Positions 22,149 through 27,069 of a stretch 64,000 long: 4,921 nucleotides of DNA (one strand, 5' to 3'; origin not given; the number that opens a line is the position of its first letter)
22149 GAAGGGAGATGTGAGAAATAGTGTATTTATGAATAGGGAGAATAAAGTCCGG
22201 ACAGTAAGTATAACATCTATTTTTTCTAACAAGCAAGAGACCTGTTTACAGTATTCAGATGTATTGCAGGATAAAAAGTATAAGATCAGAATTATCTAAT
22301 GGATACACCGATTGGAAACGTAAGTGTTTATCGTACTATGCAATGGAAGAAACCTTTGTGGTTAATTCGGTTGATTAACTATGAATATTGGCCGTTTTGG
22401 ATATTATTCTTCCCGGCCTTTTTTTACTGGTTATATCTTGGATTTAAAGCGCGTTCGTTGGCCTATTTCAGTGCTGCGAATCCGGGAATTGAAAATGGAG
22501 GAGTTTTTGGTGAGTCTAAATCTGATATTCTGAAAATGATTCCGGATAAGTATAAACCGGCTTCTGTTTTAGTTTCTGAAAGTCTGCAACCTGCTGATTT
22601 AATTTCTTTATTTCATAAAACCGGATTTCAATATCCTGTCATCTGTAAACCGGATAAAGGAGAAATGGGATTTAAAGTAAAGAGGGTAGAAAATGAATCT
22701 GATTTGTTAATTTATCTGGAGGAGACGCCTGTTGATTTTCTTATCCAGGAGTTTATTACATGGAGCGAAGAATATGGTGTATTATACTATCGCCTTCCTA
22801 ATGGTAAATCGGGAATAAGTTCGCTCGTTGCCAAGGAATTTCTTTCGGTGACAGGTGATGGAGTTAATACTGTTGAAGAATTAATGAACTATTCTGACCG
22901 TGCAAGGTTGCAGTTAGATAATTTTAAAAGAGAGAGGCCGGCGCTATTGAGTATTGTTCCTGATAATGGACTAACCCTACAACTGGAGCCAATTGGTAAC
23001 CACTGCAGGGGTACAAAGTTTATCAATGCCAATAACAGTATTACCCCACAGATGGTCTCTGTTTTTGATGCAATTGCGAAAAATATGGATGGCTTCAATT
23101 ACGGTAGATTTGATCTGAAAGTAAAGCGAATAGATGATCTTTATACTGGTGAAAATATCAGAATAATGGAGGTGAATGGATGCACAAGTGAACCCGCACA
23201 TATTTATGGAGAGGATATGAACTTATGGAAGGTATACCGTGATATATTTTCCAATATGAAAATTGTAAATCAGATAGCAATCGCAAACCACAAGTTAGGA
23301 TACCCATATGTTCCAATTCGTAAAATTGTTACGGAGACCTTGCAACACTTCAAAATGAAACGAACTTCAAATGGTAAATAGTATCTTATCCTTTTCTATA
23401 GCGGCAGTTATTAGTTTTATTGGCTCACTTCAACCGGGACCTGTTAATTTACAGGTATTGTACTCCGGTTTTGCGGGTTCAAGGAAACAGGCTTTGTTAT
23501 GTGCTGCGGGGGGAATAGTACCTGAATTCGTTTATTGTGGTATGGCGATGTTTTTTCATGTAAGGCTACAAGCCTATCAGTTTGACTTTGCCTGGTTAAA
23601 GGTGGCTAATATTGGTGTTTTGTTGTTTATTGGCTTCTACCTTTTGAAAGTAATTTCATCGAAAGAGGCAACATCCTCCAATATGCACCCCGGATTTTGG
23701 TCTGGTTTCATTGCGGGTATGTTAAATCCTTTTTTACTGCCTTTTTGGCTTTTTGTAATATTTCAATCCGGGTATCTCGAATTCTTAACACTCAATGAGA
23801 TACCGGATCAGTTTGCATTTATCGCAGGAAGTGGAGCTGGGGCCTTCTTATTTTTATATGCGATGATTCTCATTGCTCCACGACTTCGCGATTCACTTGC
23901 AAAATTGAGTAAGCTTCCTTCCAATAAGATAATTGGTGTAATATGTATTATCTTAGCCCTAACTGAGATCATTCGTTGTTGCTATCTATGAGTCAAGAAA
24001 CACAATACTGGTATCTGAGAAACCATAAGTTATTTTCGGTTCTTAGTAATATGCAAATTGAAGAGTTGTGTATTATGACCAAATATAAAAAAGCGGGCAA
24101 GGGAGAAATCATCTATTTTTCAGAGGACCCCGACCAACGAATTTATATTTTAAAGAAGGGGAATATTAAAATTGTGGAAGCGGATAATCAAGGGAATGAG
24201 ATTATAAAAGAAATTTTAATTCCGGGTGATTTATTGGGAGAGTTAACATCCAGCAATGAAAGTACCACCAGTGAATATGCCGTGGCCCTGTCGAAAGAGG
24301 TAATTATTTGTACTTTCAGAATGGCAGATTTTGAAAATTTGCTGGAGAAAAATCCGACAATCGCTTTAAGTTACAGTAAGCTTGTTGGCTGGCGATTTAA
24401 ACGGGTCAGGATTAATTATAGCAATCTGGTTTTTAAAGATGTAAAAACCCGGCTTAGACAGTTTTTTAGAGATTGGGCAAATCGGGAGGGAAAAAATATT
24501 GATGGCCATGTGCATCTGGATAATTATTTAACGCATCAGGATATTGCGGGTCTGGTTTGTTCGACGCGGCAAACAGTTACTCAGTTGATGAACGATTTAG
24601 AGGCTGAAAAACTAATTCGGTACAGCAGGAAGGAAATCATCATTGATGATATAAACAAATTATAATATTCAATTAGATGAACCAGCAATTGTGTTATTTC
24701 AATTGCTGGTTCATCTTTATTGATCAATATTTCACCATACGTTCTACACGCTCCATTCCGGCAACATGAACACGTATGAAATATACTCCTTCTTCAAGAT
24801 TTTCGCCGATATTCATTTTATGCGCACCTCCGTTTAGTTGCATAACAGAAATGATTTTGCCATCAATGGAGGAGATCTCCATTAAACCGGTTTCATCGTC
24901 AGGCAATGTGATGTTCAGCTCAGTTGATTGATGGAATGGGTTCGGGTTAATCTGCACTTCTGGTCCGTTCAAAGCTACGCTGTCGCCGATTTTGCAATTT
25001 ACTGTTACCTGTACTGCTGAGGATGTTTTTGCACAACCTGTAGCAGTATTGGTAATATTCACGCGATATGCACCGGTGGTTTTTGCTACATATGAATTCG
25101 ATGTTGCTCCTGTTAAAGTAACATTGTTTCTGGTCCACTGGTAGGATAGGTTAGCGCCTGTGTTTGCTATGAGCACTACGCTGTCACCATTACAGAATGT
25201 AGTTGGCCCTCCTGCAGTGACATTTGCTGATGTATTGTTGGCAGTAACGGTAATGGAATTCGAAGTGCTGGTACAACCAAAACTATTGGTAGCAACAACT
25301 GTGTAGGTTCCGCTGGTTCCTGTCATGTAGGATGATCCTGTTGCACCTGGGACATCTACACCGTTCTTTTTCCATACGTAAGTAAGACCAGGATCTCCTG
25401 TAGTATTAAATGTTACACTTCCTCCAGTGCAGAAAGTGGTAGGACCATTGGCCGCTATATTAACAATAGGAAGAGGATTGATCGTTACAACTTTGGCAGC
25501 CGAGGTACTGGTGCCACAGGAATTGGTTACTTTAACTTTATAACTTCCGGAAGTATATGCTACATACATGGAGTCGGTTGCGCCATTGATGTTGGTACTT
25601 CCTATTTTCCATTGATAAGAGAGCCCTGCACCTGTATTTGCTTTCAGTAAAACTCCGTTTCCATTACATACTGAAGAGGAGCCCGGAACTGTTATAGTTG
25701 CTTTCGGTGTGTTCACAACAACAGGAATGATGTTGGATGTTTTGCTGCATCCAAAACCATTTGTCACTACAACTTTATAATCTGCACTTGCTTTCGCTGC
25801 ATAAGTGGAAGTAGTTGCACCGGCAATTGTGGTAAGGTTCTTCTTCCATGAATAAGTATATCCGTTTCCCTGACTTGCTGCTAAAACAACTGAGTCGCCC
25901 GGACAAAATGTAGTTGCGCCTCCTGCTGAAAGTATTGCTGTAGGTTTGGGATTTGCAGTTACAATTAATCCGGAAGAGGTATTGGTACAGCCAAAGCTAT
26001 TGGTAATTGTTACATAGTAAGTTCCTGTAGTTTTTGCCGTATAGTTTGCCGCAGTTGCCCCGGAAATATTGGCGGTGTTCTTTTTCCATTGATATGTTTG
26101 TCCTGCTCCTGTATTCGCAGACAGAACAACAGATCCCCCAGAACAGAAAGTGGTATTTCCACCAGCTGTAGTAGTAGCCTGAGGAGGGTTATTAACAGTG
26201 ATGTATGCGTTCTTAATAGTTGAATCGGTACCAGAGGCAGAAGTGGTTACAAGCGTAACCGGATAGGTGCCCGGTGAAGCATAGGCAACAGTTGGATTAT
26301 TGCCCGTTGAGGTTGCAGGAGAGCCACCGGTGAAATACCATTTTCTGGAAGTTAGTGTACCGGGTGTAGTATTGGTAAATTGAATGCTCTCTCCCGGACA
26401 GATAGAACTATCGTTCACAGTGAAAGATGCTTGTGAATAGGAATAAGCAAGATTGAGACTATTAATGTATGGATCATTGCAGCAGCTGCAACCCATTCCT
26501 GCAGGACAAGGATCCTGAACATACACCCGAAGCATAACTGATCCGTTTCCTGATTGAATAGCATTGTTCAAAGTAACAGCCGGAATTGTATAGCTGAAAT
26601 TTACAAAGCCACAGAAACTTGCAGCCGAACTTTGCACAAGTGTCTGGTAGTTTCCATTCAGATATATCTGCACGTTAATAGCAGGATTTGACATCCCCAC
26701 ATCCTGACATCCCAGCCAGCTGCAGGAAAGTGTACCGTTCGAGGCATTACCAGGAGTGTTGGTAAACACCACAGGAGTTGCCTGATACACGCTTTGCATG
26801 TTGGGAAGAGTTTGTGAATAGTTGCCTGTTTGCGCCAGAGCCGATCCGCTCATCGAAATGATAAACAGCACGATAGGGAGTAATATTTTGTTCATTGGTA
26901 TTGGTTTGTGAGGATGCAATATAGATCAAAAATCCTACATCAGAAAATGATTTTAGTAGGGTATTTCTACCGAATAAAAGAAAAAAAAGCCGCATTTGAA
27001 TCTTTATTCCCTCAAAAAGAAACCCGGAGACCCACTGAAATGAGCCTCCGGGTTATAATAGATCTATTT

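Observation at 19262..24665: Eight-gene translationally coupled operon with a redox/thiol flavour and no known pathway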

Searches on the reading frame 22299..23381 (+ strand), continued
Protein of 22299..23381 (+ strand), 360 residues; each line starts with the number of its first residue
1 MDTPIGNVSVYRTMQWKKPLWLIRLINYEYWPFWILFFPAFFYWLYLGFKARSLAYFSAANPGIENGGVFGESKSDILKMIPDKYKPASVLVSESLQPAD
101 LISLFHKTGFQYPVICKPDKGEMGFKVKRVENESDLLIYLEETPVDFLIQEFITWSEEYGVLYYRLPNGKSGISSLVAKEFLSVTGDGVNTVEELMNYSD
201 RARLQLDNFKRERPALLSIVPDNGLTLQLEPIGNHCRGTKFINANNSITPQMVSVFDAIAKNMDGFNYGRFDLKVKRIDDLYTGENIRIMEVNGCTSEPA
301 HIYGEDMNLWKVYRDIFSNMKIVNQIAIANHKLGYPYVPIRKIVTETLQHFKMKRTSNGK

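Call 61: search_protein_families(library=ncbifam, proteins=[L010:5775-7640:+, L011:6844-7473:+, L011:5286-5780:+, L045:4674-5390:+, L004:1295-2317:+, L049:3020-3604:+], max_evalue=0.001)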
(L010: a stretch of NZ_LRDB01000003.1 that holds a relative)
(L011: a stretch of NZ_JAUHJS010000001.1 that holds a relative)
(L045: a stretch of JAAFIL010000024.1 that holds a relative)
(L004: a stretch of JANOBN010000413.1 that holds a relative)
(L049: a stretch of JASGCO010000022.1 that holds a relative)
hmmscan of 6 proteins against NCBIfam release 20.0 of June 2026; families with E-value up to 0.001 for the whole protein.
L010:5775-7640:+ (621 aa): 30 families (the best 25 are shown)
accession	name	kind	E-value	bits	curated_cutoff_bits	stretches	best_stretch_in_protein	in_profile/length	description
NF011958.0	PRK15429.1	equivalog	1e-123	414.4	830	1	240-620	310-687/692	formate hydrogenlyase transcriptional activator FlhA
TIGR01817.1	nifA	equivalog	7.4e-122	407.8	528.85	1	189-552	65-432/534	nif-specific transcriptional activator NifA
NF003451.0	PRK05022.1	equivalog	3.1e-108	362.7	476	1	278-554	156-429/512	nitric oxide reductase transcriptional regulator NorR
NF041552.1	TF_PrdR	equivalog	4.5e-104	348.8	795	1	286-616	233-575/577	sigma-54 dependent transcriptional regulator PrdR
TIGR02915.1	PEP_resp_reg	equivalog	1.2e-99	334.2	502.6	1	296-620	121-445/445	PEP-CTERM-box response regulator transcription factor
NF008469.0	PRK11361.1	equivalog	1.1e-98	330.9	714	1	297-561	125-388/461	acetoacetate metabolism transcriptional regulator AtoC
TIGR01818.1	ntrC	equivalog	4e-93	312.7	558.6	1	305-562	124-381/463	nitrogen regulation protein NR(I)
NF041906.1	V4R_TF_MobR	exception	5.3e-93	312.3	999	1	296-616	209-543/544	phenol degradation transcriptional regulator MobR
NF038308.1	RNA_repair_RtcR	equivalog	1e-92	311.7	650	1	297-554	162-428/530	RNA repair transcriptional activator RtcR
NF050807.1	TransRegFlbDCaul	equivalog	8.6e-90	301.8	750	1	315-557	118-360/454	sigma-54-dependent transcriptional regulator FlbD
NF049963.1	RespRegFlgRCampy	domain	2e-87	293.8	750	1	282-617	104-427/429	fla regulon two-component system response regulator FlgR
TIGR02974.1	phageshock_pspF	equivalog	6.4e-86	288.6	443.55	1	318-555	2-240/336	phage shock protein operon transcriptional activator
NF007689.0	PRK10365.1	equivalog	1e-82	278.3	760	1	316-613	140-438/441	sigma-54-dependent response regulator transcription factor ZraR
TIGR02329.1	propionate_PrpR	equivalog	6.9e-82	275.8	499.2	1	303-616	199-526/526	propionate catabolism operon regulatory protein PrpR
NF041946.1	LuxO_transreg_Vib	equivalog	1.2e-80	271.5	800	1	294-573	113-390/463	quorum-sensing sigma-54 dependent transcriptional regulator LuxO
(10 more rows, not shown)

L011:6844-7473:+ (209 aa): 1 family
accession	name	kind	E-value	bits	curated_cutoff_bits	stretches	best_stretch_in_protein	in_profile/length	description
NF002994.0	PRK03757.1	equivalog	1.3e-08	34.9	232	1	61-168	32-138/191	YceI family protein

L011:5286-5780:+ (164 aa): 0 families

L045:4674-5390:+ (238 aa): 0 families

L004:1295-2317:+ (340 aa): 2 families
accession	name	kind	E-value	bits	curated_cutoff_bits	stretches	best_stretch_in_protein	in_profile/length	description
NF045500.1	Omp28_seleno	equivalog_domain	4e-14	52.8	200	1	22-247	37-267/377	Omp28-related selenoprotein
TIGR04183.1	Por_Secre_tail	domain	1.6e-07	31.2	23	1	269-340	4-72/72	T9SS type A sorting domain-containing protein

L049:3020-3604:+ (194 aa): 10 families
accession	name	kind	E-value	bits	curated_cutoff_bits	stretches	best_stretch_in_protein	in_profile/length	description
NF002854.0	PRK03147.1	subfamily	2e-16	60.4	170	1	5-129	13-138/176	thiol-disulfide oxidoreductase ResA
NF006960.0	PRK09437.1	equivalog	2.7e-14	53.4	140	1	26-128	4-105/156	thioredoxin-dependent thiol peroxidase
NF040769.1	SelL_rel_redox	subfamily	3e-14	53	120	1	31-193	2-172/173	SelL-related redox protein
NF041202.1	StoA_CxxC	exception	5.2e-07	29.7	210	1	52-128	50-129/163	endospore biogenesis thiol-disulfide oxidoreductase StoA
TIGR00385.1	dsbE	subfamily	8.8e-06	25.4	123.15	1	29-113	37-119/173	DsbE family thiol:disulfide interchange protein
NF040737.1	peroxi_PrxU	equivalog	8.9e-05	22.3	270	1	20-128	30-147/233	thioredoxin-dependent peroxiredoxin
TIGR02738.1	TrbB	equivalog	0.00024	20.8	132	0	18-72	19-68/153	type-F conjugative transfer system pilin assembly thiol-disulfide isomerase TrbB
NF053650.1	PerredPrxQDein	equivalog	0.00034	20.6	260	1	33-126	2-93/148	thioredoxin-dependent peroxiredoxin PrxQ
TIGR02661.1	MauD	equivalog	0.00071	19.1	188.6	1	25-135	45-156/189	methylamine dehydrogenase accessory protein MauD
TIGR02740.1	TraF-like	hypoth_equivalog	0.00072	18.9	232.25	0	36-94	153-206/276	TraF-like protein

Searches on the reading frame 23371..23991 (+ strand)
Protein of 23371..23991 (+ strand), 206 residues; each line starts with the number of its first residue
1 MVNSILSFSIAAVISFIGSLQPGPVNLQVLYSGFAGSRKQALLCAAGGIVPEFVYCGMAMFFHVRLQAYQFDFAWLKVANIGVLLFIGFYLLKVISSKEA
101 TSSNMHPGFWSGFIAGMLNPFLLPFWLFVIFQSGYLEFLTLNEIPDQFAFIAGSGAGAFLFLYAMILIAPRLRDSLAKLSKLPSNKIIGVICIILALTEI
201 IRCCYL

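Call 3: search_protein_families(library=pfam, proteins=[window:23371-23991:+], max_evalue=0.01)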
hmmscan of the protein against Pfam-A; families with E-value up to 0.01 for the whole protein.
window:23371-23991:+ (206 aa): 1 family
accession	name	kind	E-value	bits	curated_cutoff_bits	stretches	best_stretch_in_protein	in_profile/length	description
PF01810.24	LysE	-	2.1e-11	44.1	25.6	1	17-198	2-188/193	LysE type translocator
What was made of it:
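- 23371..23991 (+): LysE-family exporter. PF01810 at 44.1 bits (call 3).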

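Call 4: search_protein_families(library=ncbifam, proteins=[window:23371-23991:+], max_evalue=0.01)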
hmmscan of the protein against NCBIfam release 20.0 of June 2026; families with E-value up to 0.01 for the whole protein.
window:23371-23991:+ (206 aa): 1 family
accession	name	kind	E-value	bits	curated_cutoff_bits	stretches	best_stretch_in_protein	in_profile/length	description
NF007591.0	PRK10229.1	equivalog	0.00069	19.4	288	1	6-182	3-186/206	threonine export protein RhtC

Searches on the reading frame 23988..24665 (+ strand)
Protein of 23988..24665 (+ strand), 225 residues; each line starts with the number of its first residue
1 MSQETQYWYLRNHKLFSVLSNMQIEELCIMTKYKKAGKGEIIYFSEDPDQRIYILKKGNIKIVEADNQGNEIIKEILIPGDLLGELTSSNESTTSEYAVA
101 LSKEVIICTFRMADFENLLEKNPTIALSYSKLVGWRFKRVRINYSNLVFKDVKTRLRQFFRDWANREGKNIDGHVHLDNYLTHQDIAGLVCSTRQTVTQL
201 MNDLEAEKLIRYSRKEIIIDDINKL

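Call 3: search_protein_families(library=pfam, proteins=[window:23988-24665:+], max_evalue=0.01)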
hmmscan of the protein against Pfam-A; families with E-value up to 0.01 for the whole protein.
window:23988-24665:+ (225 aa): 3 families
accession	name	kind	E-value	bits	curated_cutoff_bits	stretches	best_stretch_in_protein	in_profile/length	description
PF00027.35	cNMP_binding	-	8.5e-15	54.9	27.5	1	36-122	4-89/89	Cyclic nucleotide-binding domain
PF13545.12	HTH_Crp_2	-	2.8e-12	46.8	27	1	155-225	2-67/70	Crp-like helix-turn-helix domain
PF00325.26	Crp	-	4.4e-06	26.8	21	1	181-210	3-32/32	Bacterial regulatory proteins, crp family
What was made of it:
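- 23988..24665 (+): Crp/Fnr-family regulator and likely activator of the regulon. Recognition helix has R194-Q195; Cys108 is invariant. cNMP_binding 54.9 and HTH_Crp_2 46.8 bits (call 3).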

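Call 4: search_protein_families(library=ncbifam, proteins=[window:23988-24665:+], max_evalue=0.01)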
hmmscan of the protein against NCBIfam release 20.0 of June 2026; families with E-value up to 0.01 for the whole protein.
window:23988-24665:+ (225 aa): 9 families
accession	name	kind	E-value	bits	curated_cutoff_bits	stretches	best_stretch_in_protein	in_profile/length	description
TIGR03697.1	NtcA_cyano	equivalog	2e-19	70.1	244.95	1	39-221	1-184/193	global nitrogen regulator NtcA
NF008732.0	PRK11753.1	equivalog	3.8e-18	65.7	266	1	26-219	18-210/214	cAMP-activated global transcriptional regulator CRP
NF053664.1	TransRegPtrACyano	equivalog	1.3e-15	57.2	300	1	50-219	28-190/196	Crp/Fnr family transcriptional regulator PtrA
NF045989.1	TransRegFnrLRhodb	equivalog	4.5e-11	42.5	300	1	21-225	26-231/245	transcriptional regulator FnrL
NF008365.0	PRK11161.1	subfamily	4.5e-10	39.2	228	1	23-225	38-239/250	fumarate/nitrate reduction transcriptional regulator Fnr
NF052518.1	TransRegLdrP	equivalog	1.3e-09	38.4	300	1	34-222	2-181/195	transcriptional regulator LdrP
NF010499.0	PRK13918.1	equivalog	7.2e-08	32.2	274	1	38-223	19-195/205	CRP/FNR family transcriptional regulator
NF050806.1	TransRegFixKCaul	equivalog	3e-07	29.9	300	1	29-212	21-196/215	transcriptional regulator FixK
NF041163.2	encap_f2b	equivalog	4.2e-07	29.4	400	1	21-126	85-190/450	family 2B encapsulin nanocompartment shell protein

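Call 30: search_solved_structures(query=window:23988-24665:+, max_evalue=0.001, show_alignments=2)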
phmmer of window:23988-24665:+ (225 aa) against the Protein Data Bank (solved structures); distinct sequences matched with E-value up to 0.001: 61 (the best 60 are shown).
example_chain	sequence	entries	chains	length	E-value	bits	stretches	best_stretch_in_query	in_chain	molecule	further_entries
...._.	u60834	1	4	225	1e-17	68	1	37-222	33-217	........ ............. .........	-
4byy_A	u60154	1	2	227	1e-17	67.9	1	37-222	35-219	TRANSCRIPTIONAL REGULATOR, CRP/FNR FAMILY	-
3r6s_A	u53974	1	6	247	1.3e-17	67.6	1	37-222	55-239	transcription regulator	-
8h3v_X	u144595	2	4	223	1.7e-16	63.9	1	38-219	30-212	NtcA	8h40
3la2_A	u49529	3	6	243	2.3e-16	63.5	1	38-219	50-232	Global nitrogen regulator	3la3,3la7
3h3u_A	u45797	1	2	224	3.7e-16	62.8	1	37-224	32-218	PROBABLE TRANSCRIPTIONAL REGULATORY PROTEIN (PROBABLY CRP/FNR-FAMILY)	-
3mzh_A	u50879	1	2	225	3.8e-16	62.8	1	37-224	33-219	PROBABLE TRANSCRIPTIONAL REGULATORY PROTEIN (PROBABLY CRP/FNR-FAMILY)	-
3d0s_A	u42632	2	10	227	3.9e-16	62.8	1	37-224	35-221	TRANSCRIPTIONAL REGULATORY PROTEIN | PROBABLE TRANSCRIPTIONAL REGULATORY PROTEIN (PROBABLY CRP/ FNR-FAMILY)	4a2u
3i54_A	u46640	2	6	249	4.8e-16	62.5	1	37-224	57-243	Transcriptional regulator, Crp/Fnr family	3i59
7ets_A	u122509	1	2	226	1e-14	58.1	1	23-219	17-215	Crp/Fnr family transcriptional regulator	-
2xgx_A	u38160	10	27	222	1.5e-14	57.6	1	35-219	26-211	GLOBAL NITROGEN REGULATOR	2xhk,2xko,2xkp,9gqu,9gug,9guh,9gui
1hw5_A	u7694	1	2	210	3.9e-13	53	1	34-219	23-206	CATABOLITE GENE ACTIVATOR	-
1i5z_A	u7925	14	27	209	5.3e-13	52.5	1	34-219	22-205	CATABOLITE GENE ACTIVATOR PROTEIN | CATABOLITE GENE ACTIVATOR PROTEIN (CAP) | PROTEIN (CATABOLITE GENE ACTIVATOR PROTEIN (CAP))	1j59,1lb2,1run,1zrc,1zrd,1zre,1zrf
1o3q_A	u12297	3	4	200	5.3e-13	52.5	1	34-219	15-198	CATABOLITE GENE ACTIVATOR PROTEIN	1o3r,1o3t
1g6n_A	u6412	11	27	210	5.3e-13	52.5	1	34-219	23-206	CATABOLITE GENE ACTIVATOR PROTEIN | PROTEIN (CATABOLITE GENE ACTIVATOR PROTEIN) | Catabolite gene activator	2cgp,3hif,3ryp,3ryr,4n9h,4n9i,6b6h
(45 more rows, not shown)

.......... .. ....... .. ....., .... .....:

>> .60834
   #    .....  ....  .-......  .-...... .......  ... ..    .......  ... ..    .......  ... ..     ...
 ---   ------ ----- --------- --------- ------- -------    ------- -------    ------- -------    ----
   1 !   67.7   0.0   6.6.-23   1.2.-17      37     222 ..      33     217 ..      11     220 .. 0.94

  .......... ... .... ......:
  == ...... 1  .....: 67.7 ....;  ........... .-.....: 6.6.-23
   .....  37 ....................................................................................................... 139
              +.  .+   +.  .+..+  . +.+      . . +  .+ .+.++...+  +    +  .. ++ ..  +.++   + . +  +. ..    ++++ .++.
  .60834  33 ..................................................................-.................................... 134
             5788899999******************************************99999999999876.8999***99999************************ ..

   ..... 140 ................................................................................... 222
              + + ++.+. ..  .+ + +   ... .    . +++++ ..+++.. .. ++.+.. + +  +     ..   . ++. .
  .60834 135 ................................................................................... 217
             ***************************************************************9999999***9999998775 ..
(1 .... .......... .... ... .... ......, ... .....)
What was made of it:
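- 23988..24665 (+): Best solved relatives are GlxR, Mtb CRP, NtcA, CRP and CooA (call 30).
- On Crp/Fnr transcription factors: Solved relatives reach E 1e-17 (call 30).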

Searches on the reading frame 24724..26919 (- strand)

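Call 70: search_protein_families(library=pfam, proteins=[window:24724-26919:-], max_evalue=0.001)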
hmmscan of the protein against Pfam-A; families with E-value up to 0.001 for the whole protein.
window:24724-26919:- (731 aa): 4 families
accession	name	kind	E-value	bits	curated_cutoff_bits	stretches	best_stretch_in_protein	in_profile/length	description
PF19081.6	Ig_7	-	1.5e-22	80.1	27.3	2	246-324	1-84/84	Ig-like domain CHU_C associated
PF18911.6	PKD_4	-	5.8e-11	42.7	27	1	168-242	9-85/85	PKD domain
PF00801.26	PKD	-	5.9e-11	42.7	23.5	1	166-235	4-75/80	PKD domain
PF18962.6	Por_Secre_tail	-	0.00025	21.7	27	1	657-721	1-66/75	Secretion system C-terminal sorting domain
